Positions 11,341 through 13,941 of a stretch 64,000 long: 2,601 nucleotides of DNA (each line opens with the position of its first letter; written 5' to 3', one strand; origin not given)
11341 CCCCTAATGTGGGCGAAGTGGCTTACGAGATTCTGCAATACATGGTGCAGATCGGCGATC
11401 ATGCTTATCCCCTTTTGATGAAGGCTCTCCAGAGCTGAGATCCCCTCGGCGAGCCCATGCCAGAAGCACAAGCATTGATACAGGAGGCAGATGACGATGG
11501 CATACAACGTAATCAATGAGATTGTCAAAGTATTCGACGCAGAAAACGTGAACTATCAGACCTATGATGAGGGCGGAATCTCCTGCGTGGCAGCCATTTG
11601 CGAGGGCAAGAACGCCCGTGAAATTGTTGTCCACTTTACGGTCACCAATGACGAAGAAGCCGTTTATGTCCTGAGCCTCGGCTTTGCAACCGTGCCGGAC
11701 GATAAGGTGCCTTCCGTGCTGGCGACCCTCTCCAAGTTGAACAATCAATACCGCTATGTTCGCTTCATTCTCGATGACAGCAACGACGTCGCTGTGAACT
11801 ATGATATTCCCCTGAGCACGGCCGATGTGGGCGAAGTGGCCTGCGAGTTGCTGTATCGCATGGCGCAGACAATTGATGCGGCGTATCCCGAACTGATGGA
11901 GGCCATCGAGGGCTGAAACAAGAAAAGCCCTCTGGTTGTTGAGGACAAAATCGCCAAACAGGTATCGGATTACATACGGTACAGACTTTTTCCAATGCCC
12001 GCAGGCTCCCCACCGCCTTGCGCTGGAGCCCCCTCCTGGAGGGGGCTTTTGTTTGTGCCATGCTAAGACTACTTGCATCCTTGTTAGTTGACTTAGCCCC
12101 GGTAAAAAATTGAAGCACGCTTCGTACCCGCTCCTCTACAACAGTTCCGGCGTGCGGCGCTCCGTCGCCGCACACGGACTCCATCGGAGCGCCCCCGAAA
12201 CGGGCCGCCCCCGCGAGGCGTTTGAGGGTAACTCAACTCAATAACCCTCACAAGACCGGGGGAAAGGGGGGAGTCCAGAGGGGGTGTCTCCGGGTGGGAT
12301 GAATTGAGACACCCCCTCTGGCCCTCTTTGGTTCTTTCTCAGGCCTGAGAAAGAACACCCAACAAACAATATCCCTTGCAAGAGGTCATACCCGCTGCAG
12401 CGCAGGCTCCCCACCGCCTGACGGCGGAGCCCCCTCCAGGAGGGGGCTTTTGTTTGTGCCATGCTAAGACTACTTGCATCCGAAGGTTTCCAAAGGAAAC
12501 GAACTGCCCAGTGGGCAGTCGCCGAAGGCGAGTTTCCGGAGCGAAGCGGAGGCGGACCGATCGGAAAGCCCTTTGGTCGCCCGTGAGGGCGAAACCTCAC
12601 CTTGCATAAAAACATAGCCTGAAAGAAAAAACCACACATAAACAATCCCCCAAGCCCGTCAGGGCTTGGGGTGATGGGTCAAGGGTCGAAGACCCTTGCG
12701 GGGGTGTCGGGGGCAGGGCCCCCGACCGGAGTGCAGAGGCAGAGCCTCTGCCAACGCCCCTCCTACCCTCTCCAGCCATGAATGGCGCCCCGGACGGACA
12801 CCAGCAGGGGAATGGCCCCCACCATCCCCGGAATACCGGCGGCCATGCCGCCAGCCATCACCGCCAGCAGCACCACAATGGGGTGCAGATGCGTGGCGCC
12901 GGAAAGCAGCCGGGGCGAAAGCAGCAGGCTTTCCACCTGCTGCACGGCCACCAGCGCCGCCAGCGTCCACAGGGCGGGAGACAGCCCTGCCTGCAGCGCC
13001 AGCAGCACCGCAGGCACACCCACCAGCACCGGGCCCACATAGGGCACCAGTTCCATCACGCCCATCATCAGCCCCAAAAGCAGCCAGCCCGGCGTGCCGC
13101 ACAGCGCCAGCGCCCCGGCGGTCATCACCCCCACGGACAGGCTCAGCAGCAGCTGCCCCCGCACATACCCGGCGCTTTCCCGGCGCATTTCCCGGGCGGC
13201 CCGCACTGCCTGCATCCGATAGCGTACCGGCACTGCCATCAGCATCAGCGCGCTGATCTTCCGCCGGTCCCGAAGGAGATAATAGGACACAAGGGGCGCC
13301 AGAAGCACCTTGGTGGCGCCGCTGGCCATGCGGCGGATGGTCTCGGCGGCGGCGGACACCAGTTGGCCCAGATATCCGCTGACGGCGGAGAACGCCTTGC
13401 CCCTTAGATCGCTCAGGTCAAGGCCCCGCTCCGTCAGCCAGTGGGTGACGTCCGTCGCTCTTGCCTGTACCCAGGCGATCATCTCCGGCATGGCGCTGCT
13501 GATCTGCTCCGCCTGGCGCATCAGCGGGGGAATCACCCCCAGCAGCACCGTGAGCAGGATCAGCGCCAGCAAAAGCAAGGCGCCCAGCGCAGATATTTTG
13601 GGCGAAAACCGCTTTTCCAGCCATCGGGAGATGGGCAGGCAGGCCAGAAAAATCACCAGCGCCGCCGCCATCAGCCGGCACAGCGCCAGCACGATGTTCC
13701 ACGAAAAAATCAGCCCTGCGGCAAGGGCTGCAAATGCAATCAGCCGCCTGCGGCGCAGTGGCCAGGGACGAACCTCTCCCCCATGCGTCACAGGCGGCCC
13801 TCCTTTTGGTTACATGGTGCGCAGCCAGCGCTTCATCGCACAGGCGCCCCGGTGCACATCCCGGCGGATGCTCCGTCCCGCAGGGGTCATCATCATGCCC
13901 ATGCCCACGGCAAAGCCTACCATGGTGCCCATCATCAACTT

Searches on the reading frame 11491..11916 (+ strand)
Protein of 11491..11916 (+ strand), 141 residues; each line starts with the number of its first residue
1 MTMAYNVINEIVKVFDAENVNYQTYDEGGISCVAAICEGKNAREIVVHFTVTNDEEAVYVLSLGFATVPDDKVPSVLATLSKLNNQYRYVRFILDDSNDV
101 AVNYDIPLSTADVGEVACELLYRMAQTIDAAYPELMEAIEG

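Call 17: search_protein_families(library=pfam, proteins=[window:11491-11916:+])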
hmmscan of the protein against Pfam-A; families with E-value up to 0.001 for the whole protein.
window:11491-11916:+ (141 aa): 2 families
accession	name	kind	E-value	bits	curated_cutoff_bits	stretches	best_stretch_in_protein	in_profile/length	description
PF10722.14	YbjN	-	4.5e-09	37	22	1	44-134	33-123/126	Putative bacterial sensory transduction regulator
PF22551.1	TY-Chap1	-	2.4e-05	24.4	27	1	44-138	33-123/132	T3SS (YopN, CesT) and YbjN peptide-binding chaperone 1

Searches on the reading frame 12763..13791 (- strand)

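Call 17: search_protein_families(library=pfam, proteins=[window:12763-13791:-])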
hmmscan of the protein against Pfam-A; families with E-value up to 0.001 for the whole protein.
window:12763-13791:- (342 aa): 1 family
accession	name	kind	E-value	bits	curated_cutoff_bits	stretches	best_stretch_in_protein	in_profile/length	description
PF01594.21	AI-2E_transport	-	6.7e-57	193.6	34.3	1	17-338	2-324/327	AI-2E family transporter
